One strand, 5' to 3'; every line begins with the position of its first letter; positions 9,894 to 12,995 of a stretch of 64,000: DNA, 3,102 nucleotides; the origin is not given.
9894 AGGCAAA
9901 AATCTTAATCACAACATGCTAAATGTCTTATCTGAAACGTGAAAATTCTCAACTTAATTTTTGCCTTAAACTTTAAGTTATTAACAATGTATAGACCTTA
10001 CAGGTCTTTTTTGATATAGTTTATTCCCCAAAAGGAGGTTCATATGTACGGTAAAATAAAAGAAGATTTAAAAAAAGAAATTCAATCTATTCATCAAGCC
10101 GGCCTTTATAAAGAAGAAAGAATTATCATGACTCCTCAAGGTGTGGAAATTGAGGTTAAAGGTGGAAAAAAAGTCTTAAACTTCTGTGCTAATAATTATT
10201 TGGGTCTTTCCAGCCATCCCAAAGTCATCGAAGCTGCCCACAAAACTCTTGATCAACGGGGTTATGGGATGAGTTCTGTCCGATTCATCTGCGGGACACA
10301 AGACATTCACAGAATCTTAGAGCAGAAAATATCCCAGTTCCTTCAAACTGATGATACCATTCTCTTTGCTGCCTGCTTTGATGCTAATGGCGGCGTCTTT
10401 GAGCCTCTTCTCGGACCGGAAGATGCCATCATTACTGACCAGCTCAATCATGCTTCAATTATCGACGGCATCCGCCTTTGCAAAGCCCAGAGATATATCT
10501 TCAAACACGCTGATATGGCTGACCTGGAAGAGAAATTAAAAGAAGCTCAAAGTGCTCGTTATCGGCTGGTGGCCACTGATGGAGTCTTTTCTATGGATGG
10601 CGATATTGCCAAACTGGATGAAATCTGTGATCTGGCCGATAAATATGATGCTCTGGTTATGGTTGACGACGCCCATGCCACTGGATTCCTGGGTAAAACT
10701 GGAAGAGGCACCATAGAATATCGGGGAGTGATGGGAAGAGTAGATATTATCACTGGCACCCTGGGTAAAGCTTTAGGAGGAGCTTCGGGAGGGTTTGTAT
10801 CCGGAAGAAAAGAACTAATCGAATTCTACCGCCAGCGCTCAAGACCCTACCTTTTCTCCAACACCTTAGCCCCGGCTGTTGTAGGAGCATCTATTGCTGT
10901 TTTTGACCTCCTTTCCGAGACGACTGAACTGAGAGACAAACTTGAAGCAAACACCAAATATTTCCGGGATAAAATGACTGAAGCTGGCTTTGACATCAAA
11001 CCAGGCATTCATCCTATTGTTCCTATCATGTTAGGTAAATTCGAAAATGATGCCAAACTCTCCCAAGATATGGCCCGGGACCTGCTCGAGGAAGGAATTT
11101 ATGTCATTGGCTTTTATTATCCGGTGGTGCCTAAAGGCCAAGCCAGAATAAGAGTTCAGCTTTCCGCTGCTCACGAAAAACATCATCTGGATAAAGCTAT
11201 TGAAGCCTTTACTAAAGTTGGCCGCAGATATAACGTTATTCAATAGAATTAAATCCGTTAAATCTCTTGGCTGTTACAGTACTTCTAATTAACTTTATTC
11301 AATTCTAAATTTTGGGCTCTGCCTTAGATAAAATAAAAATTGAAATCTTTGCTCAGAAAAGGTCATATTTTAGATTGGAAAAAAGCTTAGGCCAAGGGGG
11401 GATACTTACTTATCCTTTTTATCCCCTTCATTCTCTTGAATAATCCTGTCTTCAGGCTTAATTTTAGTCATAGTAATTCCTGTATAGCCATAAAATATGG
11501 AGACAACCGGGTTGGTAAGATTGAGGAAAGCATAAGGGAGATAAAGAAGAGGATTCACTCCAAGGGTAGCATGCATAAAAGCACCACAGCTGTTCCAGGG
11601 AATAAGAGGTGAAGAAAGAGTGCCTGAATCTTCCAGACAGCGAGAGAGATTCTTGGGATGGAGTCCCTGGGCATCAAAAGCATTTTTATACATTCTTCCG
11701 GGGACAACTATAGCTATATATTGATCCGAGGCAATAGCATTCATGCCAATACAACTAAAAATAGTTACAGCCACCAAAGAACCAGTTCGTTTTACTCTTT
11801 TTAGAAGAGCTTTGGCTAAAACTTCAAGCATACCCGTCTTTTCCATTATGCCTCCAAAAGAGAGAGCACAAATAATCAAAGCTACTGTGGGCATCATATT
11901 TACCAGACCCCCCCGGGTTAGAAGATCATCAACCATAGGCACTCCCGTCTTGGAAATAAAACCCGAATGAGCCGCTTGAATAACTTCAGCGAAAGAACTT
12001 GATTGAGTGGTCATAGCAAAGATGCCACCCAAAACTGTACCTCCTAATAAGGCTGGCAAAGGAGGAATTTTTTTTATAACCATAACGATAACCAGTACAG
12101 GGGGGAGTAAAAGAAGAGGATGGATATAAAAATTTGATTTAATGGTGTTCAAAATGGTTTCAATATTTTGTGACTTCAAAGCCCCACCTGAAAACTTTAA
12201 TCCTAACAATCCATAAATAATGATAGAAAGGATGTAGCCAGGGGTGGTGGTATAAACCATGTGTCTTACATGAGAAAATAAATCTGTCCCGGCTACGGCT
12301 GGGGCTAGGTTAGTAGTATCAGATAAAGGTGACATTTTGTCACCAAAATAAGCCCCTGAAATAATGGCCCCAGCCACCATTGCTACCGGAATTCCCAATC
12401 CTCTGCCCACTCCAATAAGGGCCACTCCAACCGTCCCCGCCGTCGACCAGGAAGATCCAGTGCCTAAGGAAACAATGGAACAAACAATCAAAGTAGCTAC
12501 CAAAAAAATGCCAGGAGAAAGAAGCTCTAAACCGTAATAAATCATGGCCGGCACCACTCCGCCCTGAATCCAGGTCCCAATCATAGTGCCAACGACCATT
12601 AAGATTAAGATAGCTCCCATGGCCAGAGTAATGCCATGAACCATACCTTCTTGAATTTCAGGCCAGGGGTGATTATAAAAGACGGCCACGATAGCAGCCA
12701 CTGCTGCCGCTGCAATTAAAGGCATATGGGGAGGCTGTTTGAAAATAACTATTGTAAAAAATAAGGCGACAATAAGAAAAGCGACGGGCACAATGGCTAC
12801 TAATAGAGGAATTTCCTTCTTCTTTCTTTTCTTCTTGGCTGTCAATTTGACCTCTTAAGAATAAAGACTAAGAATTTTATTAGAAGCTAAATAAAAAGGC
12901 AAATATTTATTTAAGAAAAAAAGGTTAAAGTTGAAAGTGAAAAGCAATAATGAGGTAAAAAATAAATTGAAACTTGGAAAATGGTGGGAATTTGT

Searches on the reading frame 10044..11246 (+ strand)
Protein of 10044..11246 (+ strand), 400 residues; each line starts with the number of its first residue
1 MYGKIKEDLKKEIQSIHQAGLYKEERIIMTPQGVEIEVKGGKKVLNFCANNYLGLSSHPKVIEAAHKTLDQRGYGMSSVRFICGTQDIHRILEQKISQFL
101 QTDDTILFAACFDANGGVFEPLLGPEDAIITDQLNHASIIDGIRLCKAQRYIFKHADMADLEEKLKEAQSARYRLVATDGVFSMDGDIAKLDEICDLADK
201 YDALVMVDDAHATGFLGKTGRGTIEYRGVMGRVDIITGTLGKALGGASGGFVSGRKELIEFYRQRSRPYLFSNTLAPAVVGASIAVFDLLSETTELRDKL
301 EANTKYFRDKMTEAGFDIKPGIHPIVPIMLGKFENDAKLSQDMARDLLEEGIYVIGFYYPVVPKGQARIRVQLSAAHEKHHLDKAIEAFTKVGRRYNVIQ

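Call 83: search_protein_families(library=pfam, proteins=[window:10044-11246:+], max_evalue=0.000001)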
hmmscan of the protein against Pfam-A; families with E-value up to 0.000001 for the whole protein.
window:10044-11246:+ (400 aa): 1 family
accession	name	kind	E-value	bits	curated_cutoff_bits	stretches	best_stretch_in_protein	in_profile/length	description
PF00155.27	Aminotran_1_2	-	1.1e-66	226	19.7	1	42-389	1-361/361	Aminotransferase class I and II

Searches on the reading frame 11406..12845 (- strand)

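Call 83: search_protein_families(library=pfam, proteins=[window:11406-12845:-], max_evalue=0.000001)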
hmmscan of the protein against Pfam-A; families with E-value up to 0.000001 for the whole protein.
window:11406-12845:- (479 aa): 1 family
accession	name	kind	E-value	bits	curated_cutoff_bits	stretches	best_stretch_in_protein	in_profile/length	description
PF03553.21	Na_H_antiporter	-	2.8e-68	230.9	23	1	164-457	1-303/303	Na+/H+ antiporter family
